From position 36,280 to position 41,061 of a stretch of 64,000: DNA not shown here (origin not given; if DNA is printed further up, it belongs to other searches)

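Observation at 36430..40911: Single 1493-aa polypeptide fusing PrimPol, a Zn motif, an uncharacterised ~500-aa core and a complete PolA (exo+pol)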

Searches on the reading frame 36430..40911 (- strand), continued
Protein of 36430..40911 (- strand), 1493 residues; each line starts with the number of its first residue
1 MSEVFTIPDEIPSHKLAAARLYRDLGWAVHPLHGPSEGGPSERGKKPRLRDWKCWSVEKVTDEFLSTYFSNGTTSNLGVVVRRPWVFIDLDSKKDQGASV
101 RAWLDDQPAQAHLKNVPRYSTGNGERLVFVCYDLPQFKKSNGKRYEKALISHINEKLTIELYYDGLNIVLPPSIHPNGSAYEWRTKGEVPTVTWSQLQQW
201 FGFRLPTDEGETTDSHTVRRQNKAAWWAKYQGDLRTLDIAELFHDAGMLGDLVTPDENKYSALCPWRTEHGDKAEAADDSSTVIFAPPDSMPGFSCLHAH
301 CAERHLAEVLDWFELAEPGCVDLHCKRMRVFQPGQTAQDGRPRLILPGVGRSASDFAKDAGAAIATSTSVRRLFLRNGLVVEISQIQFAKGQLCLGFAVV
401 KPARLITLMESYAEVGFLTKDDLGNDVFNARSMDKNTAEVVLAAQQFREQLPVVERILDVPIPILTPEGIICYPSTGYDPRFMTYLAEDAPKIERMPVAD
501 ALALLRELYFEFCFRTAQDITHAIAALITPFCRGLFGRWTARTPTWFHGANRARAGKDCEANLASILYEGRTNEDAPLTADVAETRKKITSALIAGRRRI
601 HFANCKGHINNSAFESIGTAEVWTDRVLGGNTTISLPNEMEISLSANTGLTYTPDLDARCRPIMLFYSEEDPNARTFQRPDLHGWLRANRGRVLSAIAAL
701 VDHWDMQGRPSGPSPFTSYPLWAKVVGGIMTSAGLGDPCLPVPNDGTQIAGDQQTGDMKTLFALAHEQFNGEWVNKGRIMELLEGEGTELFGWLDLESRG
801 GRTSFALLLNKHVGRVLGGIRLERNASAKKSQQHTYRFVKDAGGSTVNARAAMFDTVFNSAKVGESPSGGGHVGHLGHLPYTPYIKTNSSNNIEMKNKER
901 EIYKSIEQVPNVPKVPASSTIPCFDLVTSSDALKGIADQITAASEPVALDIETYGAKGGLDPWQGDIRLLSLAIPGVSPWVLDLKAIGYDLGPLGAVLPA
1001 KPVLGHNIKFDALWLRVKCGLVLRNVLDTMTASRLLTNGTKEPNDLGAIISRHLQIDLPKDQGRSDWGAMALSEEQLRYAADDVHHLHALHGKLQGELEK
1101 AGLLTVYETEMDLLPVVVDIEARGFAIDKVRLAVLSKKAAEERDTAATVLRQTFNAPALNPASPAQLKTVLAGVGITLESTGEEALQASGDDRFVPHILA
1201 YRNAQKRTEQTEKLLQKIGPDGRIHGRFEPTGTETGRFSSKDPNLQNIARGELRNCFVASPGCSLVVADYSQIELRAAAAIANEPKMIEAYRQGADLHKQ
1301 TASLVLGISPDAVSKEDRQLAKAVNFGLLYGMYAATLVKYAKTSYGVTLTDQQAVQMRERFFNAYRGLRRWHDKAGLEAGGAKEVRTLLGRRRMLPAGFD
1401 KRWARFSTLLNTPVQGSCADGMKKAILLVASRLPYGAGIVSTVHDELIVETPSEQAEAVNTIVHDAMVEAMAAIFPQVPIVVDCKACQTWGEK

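Call 25: find_encoding_contigs(protein=P0043, flank=10000, max_places=3)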
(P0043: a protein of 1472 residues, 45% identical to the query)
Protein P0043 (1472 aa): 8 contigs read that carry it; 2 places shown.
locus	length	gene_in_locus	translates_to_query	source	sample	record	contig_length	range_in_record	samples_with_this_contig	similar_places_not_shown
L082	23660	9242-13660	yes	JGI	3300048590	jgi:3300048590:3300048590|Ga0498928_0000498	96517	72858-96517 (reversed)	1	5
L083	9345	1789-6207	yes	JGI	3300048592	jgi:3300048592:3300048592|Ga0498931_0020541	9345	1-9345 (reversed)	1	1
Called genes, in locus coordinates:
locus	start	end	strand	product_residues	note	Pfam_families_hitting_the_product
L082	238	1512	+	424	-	PF16656:Pur_ac_phosph_N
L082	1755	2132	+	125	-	-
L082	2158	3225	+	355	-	PF09992:NAGPA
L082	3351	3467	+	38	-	-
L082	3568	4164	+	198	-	PF14300:DMP19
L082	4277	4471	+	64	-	PF24754:MavL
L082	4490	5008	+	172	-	PF13091:PLDc_2, PF00614:PLDc (weak)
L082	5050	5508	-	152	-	-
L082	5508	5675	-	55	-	-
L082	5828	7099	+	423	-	PF00589:Phage_integrase (weak)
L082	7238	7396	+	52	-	-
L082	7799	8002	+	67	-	-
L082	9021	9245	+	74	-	PF12728:HTH_17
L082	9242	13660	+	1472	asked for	PF09250:Prim-Pol, PF01612:DNA_pol_A_exo1, PF00476:DNA_pol_A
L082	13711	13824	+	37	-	-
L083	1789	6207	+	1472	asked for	PF09250:Prim-Pol, PF01612:DNA_pol_A_exo1, PF00476:DNA_pol_A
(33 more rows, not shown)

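Call 26: find_encoding_contigs(protein=P0007, flank=10000, max_places=2)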
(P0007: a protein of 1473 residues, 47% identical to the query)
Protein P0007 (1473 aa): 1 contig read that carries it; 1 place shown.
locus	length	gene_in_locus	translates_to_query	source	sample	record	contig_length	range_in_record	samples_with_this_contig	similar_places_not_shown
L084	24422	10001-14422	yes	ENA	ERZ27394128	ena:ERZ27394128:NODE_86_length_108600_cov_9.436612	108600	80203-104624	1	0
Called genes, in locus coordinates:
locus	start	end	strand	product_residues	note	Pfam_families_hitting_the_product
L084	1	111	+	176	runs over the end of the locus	-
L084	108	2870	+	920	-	PF00176:SNF2-rel_dom, PF13872:AAA_34 (faint), PF00270:DEAD, PF04851:ResIII, PF00271:Helicase_C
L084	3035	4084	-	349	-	-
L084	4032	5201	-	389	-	-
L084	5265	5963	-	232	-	PF06114:Peptidase_M78 (faint)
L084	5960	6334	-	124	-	PF12844:HTH_19 (weak), PF13560:HTH_31, PF01381:HTH_3, PF13443:HTH_26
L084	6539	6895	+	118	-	-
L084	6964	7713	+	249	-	-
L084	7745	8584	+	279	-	PF12705:PDDEXK_1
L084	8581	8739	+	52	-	-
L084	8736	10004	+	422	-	PF05970:PIF1, PF13245:AAA_19, PF13604:AAA_30, PF02689:Herpes_Helicase (faint), PF13401:AAA_22 (faint)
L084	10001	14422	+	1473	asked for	PF09250:Prim-Pol, PF01612:DNA_pol_A_exo1, PF00476:DNA_pol_A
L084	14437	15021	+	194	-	-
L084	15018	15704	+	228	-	-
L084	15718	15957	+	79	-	-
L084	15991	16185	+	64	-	-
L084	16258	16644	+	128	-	-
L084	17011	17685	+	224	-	PF00072:Response_reg, PF00486:Trans_reg_C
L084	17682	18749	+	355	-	PF00672:HAMP, PF00512:HisKA, PF02518:HATPase_c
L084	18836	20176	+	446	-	PF02321:OEP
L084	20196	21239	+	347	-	PF25917:BSH_RND (weak), PF25973:BSH_CzcB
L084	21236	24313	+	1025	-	PF00873:ACR_tran, PF03176:MMPL (weak)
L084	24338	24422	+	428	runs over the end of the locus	PF03952:Enolase_N, PF00113:Enolase_C, PF13378:MR_MLE_C (weak)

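Call 30: find_encoding_contigs(protein=P0001, flank=10000, max_places=3)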
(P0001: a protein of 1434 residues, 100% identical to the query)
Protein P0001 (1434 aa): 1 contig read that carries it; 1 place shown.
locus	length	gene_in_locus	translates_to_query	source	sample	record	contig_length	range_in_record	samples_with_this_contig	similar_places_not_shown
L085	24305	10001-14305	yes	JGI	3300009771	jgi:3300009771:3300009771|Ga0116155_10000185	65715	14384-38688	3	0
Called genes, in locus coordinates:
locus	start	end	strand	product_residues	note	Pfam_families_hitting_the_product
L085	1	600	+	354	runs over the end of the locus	-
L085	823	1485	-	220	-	PF08867:FRG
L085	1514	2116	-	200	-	PF00383:dCMP_cyt_deam_1, PF14437:MafB19-deam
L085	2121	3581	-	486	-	-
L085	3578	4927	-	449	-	PF14280:DUF4365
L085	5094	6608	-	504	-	-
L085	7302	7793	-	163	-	-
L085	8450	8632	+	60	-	-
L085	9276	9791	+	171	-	-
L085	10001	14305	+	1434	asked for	PF09250:Prim-Pol, PF01612:DNA_pol_A_exo1, PF00476:DNA_pol_A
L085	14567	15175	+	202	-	-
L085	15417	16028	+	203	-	PF05869:Dam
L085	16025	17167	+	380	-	PF02086:MethyltransfD12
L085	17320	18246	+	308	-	PF02899:Phage_int_SAM_1, PF00589:Phage_integrase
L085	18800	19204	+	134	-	PF11969:DcpS_C, PF01230:HIT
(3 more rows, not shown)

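Call 33: search_protein_families(library=pfam, proteins=[P0047, P0049, P0053], max_evalue=10)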
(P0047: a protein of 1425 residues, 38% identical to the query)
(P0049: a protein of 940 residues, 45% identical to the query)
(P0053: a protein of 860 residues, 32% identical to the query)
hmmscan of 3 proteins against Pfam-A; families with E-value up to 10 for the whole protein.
P0047 (1425 aa): 3 families
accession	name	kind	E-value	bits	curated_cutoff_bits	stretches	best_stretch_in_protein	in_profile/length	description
PF00476.26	DNA_pol_A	-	1.3e-77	261.8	34.3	1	1065-1422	3-380/381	DNA polymerase family A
PF01612.26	DNA_pol_A_exo1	-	4.5e-17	62.8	23.6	1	862-1032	3-172/173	3'-5' exonuclease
PF09250.16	Prim-Pol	-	6e-14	53.2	22.8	1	17-173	2-146/158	Bifunctional DNA primase/polymerase, N-terminal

P0049 (940 aa): 6 families
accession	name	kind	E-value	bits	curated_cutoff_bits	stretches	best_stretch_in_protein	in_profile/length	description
PF09250.16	Prim-Pol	-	1.3e-14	55.4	22.8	1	148-311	4-154/158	Bifunctional DNA primase/polymerase, N-terminal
PF19263.5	DUF5906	-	2.6e-14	54.3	27.6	1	669-783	1-114/114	Family of unknown function (DUF5906)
PF08706.16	D5_N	-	0.00067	20.4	22.4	1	555-632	60-136/145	D5 N terminal like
PF06414.18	Zeta_toxin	-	0.082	12.8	22.3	1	665-691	17-43/199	Zeta toxin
PF03288.22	Pox_D5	-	0.17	12.8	21.4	1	849-913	2-68/86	Poxvirus D5 protein-like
PF13238.12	AAA_18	-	0.2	12.6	29.4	1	668-693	2-25/128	AAA domain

P0053 (860 aa): 2 families
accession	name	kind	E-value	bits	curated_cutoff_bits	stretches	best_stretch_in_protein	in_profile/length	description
PF09250.16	Prim-Pol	-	1.2e-13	52.2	22.8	1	21-173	3-148/158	Bifunctional DNA primase/polymerase, N-terminal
PF13148.11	DUF3987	-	1.4e-07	31.5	27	2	377-432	7-63/364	Protein of unknown function (DUF3987)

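Call 48: find_encoding_contigs(protein=P0014, flank=10000, max_places=1)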
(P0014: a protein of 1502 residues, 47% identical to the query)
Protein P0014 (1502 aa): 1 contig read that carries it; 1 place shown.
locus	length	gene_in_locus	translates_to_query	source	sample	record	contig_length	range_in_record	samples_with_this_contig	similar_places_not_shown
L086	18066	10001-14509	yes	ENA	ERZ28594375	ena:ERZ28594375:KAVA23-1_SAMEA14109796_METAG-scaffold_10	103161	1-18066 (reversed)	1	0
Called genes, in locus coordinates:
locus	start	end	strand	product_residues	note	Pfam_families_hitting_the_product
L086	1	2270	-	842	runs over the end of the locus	PF07090:GATase1_like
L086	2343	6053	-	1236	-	PF00069:Pkinase, PF07714:PK_Tyr_Ser-Thr, PF24817:WD40_WDHD1_1st, PF25173:Beta-prop_WDR3_1st, PF25175:Beta-prop_WDR5, PF23381:Beta-prop_IFT122_1st, PF24814:WD40_Prp19, PF25174:Beta-prop_THOC3, +17 more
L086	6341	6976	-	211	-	PF04542:Sigma70_r2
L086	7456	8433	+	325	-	PF02899:Phage_int_SAM_1 (weak), PF00589:Phage_integrase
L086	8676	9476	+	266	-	-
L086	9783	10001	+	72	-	PF12728:HTH_17 (weak)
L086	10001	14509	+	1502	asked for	PF09250:Prim-Pol, PF01612:DNA_pol_A_exo1, PF00476:DNA_pol_A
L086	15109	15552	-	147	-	PF02472:ExbD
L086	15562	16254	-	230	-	PF13103:TonB_2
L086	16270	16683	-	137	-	PF02472:ExbD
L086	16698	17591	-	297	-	PF01618:MotA_ExbB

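Call 49: find_encoding_contigs(protein=P0023, flank=10000, max_places=1)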
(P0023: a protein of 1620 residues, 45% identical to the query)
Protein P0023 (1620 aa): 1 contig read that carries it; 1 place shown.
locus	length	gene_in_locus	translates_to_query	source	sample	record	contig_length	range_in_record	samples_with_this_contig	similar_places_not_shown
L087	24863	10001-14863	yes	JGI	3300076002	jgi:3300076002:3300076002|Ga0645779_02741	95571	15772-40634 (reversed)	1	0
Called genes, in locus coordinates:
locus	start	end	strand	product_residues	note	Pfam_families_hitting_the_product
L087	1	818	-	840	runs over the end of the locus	PF04488:Gly_transf_sug (weak), PF01762:Galactosyl_T, PF01531:Glyco_transf_11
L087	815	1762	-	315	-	PF13524:Glyco_trans_1_2 (faint), PF00534:Glycos_transf_1, PF13692:Glyco_trans_1_4 (weak)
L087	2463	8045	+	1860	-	-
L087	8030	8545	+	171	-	-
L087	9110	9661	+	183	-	-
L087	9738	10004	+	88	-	PF12728:HTH_17 (weak)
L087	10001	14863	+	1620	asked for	PF09250:Prim-Pol, PF01612:DNA_pol_A_exo1, PF00476:DNA_pol_A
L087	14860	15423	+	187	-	-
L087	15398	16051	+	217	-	-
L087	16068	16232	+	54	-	-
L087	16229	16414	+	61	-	-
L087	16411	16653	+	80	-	-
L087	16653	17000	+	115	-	-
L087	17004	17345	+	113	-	-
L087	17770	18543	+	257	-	PF03050:DDE_Tnp_IS66, PF13817:DDE_Tnp_IS66_C (weak)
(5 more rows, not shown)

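Call 50: find_encoding_contigs(protein=P0041, flank=10000, max_places=2)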
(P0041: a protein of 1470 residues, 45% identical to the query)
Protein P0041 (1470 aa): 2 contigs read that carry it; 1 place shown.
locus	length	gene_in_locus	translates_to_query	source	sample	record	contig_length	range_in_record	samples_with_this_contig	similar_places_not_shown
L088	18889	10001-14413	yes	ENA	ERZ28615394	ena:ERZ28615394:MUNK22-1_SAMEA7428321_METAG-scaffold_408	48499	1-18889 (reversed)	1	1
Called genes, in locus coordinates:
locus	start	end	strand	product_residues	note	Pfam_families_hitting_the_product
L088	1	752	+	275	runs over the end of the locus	-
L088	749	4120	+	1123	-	PF04313:HSDR_N, PF18766:SWI2_SNF2, PF04851:ResIII, PF22679:T1R_D3-like, PF11867:T1RH-like_C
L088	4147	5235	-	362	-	-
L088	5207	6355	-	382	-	-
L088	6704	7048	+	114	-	PF12728:HTH_17 (weak)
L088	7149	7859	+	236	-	-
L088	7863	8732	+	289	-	PF12705:PDDEXK_1 (faint)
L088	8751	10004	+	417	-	PF02689:Herpes_Helicase (faint), PF05970:PIF1, PF13604:AAA_30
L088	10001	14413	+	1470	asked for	PF09250:Prim-Pol, PF01612:DNA_pol_A_exo1, PF00476:DNA_pol_A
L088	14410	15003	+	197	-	-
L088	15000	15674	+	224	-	-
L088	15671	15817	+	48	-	-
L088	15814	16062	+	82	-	-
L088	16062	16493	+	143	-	-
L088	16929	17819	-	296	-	-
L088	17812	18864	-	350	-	-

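Call 51: find_encoding_contigs(protein=P0047, flank=10000, max_places=1)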
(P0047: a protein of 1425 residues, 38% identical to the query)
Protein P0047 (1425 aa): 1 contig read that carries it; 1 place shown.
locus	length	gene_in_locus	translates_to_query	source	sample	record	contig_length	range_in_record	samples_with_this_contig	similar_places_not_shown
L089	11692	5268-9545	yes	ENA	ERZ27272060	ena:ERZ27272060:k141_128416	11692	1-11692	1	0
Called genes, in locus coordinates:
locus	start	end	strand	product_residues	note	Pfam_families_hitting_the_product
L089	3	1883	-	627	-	?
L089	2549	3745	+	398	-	PF00589:Phage_integrase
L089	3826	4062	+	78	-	-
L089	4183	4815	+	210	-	-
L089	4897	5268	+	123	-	-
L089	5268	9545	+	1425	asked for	PF09250:Prim-Pol, PF01612:DNA_pol_A_exo1, PF00476:DNA_pol_A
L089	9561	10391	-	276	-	-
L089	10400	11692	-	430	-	?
